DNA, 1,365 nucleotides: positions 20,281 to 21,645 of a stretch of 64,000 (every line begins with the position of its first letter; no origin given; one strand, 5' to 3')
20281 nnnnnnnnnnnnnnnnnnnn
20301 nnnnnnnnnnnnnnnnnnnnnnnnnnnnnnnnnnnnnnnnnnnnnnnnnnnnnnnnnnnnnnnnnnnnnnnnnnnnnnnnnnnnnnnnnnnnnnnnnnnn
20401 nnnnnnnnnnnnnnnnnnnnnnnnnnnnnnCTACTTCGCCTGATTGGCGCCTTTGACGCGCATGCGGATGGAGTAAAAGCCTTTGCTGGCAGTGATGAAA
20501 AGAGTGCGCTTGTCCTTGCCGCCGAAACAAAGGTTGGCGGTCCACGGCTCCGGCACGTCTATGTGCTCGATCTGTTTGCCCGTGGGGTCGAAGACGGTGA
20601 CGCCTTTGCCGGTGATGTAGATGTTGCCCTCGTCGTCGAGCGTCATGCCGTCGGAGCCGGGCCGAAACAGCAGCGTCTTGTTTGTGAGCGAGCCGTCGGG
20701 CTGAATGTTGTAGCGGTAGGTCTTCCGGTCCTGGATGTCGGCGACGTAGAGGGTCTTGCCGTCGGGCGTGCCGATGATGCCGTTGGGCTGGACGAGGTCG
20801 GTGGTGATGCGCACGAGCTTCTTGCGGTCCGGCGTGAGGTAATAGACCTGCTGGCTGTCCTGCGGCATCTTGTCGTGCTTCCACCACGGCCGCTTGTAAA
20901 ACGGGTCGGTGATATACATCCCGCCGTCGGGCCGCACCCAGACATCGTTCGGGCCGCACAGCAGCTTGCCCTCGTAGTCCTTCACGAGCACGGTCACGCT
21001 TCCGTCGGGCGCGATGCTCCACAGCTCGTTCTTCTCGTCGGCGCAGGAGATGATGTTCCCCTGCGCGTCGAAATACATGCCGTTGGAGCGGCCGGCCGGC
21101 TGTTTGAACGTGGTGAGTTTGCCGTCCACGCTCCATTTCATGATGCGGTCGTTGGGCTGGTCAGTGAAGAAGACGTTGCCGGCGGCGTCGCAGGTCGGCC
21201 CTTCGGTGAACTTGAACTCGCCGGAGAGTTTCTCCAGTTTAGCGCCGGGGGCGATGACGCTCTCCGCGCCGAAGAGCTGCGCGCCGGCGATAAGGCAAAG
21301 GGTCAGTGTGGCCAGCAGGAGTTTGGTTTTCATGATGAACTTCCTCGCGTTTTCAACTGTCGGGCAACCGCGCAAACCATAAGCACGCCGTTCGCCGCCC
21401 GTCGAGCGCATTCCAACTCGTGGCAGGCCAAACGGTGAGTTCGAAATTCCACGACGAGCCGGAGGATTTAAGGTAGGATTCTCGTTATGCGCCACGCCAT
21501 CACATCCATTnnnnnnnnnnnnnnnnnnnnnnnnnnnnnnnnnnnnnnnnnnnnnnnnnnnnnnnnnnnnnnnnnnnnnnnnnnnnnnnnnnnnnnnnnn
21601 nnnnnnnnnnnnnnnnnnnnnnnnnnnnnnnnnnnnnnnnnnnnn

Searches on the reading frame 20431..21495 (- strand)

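Call 37: search_protein_families(library=pfam, proteins=[window:20431-21495:-], max_evalue=0.001)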
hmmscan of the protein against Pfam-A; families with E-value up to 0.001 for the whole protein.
window:20431-21495:- (354 aa): 2 families
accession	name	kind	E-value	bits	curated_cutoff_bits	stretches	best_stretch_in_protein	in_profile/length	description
PF08450.18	SGL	-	9e-44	150.3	26.3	1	96-337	1-245/246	SMP-30/Gluconolactonase/LRE-like region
PF01731.26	Arylesterase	-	5.3e-05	23.8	21.3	1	213-265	35-84/86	Arylesterase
